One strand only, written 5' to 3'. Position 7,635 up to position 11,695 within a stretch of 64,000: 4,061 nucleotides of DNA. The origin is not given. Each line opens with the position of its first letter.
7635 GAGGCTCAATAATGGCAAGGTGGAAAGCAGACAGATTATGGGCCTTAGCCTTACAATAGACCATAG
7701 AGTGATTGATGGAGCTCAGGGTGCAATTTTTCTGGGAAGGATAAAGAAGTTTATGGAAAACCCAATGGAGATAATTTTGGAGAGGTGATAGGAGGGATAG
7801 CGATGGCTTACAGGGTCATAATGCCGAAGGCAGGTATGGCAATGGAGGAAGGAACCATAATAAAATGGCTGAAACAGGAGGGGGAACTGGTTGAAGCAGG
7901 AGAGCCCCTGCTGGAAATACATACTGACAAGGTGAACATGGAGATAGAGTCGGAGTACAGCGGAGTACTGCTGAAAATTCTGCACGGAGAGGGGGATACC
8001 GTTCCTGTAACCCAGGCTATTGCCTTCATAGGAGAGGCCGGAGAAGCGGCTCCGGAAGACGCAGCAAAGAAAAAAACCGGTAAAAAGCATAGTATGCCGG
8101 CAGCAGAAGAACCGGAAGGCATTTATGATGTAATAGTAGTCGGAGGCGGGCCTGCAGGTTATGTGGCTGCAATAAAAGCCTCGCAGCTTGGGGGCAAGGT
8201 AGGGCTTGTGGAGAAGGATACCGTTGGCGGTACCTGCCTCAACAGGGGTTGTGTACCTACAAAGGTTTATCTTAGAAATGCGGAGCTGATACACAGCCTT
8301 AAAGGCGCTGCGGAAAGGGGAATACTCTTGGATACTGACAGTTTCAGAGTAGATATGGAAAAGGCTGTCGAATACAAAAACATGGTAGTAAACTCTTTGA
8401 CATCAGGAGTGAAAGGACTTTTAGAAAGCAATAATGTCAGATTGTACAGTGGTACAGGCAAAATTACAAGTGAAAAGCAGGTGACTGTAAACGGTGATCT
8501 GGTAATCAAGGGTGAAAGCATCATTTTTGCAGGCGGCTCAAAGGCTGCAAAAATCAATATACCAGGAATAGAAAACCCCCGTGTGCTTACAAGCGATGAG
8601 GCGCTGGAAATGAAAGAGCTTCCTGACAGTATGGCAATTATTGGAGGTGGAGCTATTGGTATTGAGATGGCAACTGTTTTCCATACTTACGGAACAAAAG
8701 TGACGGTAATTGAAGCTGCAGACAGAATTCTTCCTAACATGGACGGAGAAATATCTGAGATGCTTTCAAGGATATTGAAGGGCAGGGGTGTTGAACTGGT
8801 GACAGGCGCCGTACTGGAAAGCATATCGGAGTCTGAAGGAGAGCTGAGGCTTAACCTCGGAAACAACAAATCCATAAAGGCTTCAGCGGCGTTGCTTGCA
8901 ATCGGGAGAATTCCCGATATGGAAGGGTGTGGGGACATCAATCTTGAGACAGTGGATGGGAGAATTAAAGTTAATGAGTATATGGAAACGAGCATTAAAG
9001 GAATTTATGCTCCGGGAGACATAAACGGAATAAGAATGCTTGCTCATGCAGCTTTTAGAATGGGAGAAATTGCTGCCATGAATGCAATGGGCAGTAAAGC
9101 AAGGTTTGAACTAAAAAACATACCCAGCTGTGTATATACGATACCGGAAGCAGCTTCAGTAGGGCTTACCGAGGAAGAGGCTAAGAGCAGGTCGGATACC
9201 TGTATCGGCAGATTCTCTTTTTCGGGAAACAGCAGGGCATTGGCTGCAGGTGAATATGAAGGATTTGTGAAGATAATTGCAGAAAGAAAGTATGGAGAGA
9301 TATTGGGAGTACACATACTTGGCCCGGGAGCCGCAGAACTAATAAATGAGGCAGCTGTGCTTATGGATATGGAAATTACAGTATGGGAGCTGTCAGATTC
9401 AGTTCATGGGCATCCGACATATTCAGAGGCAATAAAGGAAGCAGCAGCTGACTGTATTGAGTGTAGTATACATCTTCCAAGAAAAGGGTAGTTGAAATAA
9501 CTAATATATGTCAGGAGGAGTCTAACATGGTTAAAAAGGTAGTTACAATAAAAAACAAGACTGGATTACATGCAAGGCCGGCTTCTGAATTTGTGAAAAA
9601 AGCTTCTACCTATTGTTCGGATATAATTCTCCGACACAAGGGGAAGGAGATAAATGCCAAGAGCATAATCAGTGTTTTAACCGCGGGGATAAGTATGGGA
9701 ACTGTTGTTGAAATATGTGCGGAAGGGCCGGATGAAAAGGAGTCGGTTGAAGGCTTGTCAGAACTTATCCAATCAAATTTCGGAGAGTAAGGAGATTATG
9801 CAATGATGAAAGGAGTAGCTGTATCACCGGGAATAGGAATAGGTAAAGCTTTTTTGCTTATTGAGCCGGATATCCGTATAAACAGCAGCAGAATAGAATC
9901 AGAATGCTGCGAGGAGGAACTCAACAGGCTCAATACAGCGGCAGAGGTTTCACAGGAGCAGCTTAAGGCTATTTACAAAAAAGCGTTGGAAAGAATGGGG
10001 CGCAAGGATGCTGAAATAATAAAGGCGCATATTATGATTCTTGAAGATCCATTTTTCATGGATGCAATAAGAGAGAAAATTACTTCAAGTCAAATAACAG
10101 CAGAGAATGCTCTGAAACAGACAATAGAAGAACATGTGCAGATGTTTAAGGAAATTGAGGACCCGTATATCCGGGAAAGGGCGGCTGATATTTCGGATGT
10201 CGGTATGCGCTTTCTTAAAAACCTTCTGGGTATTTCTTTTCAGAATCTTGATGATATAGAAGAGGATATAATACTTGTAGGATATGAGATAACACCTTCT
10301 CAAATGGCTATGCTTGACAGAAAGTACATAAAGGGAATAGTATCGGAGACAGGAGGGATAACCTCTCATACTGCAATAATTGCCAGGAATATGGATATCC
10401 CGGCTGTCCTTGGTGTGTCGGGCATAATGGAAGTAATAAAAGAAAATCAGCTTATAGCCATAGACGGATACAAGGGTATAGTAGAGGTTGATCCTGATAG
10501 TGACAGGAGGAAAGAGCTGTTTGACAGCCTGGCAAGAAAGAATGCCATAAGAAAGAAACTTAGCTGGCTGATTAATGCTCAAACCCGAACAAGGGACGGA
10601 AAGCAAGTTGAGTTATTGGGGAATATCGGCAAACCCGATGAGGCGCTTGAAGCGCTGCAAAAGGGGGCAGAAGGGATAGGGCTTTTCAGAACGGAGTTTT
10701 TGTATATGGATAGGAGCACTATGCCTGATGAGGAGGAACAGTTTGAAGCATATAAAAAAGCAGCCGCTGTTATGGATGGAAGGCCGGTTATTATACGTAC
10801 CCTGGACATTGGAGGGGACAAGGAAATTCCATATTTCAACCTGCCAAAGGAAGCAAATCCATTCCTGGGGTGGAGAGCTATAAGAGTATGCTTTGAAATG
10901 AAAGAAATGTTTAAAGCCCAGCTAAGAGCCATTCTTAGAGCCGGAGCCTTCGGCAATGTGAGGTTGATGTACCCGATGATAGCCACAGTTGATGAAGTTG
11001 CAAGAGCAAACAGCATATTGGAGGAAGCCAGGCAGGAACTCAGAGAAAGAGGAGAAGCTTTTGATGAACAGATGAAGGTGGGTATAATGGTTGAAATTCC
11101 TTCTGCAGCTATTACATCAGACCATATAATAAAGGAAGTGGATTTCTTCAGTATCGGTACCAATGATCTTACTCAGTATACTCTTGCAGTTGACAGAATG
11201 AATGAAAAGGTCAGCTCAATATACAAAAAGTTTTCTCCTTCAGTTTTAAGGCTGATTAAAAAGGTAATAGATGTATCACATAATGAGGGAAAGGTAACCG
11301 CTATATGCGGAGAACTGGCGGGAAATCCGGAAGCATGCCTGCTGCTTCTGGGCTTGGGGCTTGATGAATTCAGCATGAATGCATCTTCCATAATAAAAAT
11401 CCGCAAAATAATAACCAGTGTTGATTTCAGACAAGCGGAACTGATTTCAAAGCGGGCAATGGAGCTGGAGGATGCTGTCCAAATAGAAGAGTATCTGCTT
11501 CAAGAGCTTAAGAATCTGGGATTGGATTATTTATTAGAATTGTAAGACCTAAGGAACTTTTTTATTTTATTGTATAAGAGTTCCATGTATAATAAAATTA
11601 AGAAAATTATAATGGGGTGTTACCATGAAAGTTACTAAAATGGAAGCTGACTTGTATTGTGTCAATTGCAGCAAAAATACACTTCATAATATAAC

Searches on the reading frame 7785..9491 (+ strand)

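Call 68: search_protein_families(library=pfam, proteins=[window:7785-9491:+], max_evalue=0.00001)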
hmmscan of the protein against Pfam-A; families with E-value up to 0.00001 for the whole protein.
window:7785-9491:+ (568 aa): 10 families
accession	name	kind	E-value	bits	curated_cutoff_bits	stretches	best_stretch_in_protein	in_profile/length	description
PF07992.20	Pyr_redox_2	-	1.8e-70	238.1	26.1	1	114-427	1-291/291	Pyridine nucleotide-disulphide oxidoreductase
PF02852.28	Pyr_redox_dim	-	7.9e-36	123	25.3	1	446-554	1-110/110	Pyridine nucleotide-disulphide oxidoreductase, dimerisation domain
PF00070.33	Pyr_redox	-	5.7e-22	78.5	22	1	283-352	2-71/82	Pyridine nucleotide-disulphide oxidoreductase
PF00364.28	Biotin_lipoyl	-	9.3e-19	67.5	22.1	1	11-81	3-72/73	Biotin-requiring enzyme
PF13738.12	Pyr_redox_3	-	1.6e-15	57.6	30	1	117-411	1-305/305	Pyridine nucleotide-disulphide oxidoreductase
PF01134.28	GIDA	-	5.5e-11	42.6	22.1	1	115-259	1-158/391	Glucose inhibited division protein A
PF03486.20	HI0933_like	-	2e-09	37.7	50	0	115-146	2-33/244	HI0933-like protein Rossmann domain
PF12831.13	FAD_oxidored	-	8.4e-09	35.6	27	1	115-158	1-45/416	FAD dependent oxidoreductase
PF13450.12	NAD_binding_8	-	2.7e-07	31.2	21.9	0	118-152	1-36/68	NAD(P)-binding Rossmann-like domain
PF05834.18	Lycopene_cycl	-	2.1e-06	27.5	23.4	0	115-252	1-141/380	Lycopene cyclase protein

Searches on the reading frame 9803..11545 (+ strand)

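Call 68: search_protein_families(library=pfam, proteins=[window:9803-11545:+], max_evalue=0.00001)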
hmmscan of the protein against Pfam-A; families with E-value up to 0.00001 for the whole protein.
window:9803-11545:+ (580 aa): 3 families
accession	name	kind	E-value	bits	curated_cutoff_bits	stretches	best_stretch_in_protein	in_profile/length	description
PF02896.24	PEP-utilizers_C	-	1.6e-122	408.7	22.8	1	256-541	7-292/293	PEP-utilising enzyme, PEP-binding domain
PF05524.18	PEP-utilisers_N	-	1.3e-35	122.6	24.4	1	3-126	1-121/121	PEP-utilising enzyme, N-terminal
PF00391.29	PEP-utilizers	-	2.9e-23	81.7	23.1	1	153-225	2-72/72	PEP-utilising enzyme, mobile domain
